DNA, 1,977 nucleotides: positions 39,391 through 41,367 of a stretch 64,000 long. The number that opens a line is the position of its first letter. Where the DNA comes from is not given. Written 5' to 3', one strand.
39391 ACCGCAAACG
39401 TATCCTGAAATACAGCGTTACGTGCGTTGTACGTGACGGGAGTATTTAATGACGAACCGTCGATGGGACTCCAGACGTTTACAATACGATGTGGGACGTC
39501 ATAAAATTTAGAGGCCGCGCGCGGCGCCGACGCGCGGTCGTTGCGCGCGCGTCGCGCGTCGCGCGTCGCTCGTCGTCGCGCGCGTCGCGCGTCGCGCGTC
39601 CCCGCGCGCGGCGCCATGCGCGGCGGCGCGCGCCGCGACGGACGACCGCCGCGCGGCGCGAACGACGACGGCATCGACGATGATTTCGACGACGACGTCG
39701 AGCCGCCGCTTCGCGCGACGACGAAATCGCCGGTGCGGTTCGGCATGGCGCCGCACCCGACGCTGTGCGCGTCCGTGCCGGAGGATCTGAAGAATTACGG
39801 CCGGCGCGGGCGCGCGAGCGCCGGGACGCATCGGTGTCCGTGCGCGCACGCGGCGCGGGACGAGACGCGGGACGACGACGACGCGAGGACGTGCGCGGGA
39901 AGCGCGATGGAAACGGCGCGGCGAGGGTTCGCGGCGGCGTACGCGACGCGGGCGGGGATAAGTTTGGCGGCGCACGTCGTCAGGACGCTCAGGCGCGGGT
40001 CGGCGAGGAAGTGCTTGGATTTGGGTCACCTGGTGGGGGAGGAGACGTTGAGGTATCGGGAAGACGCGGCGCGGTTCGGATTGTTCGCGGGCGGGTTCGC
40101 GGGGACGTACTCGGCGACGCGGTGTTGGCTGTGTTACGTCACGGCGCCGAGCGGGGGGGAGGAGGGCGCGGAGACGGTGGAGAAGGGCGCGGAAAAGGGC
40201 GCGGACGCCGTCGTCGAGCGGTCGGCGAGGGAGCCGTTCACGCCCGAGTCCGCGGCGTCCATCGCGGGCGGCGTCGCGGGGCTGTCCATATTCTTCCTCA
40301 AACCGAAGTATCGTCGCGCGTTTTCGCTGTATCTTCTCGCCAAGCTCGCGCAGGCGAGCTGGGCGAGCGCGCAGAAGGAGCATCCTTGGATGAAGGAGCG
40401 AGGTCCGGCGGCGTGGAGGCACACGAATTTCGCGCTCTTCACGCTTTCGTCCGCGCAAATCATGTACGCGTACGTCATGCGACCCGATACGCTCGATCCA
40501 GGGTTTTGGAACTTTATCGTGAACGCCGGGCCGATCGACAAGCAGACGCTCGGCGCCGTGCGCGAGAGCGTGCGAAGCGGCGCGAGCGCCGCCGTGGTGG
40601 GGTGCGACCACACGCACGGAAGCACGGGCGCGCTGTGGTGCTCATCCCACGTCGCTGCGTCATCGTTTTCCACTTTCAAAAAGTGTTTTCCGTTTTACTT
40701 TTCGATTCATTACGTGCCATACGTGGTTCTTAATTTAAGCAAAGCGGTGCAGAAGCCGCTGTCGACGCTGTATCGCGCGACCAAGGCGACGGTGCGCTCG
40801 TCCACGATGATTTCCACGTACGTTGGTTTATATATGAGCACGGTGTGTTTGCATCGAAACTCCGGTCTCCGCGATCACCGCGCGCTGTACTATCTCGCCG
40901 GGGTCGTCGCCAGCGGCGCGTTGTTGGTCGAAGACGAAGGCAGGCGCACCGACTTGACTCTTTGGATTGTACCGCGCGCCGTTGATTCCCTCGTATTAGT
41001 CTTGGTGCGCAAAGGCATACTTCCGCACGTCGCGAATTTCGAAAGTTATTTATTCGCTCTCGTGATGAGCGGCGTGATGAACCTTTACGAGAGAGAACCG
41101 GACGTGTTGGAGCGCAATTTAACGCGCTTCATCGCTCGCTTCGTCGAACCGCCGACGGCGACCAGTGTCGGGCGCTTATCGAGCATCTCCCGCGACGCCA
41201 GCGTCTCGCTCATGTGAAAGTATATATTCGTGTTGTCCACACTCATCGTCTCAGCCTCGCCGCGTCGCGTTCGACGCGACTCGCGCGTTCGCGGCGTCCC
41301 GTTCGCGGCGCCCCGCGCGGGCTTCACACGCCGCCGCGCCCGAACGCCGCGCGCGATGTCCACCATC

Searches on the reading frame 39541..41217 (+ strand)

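Call 5: search_protein_families(library=pfam, proteins=[window:39541-41217:+], max_evalue=0.01)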
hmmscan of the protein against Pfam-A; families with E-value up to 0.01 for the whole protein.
window:39541-41217:+ (558 aa): 1 family
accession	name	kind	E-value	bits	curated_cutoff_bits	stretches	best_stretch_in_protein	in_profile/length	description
PF15982.10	TMEM135_C_rich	-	0.0052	17.9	27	0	362-485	10-130/134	N-terminal cysteine-rich region of Transmembrane protein 135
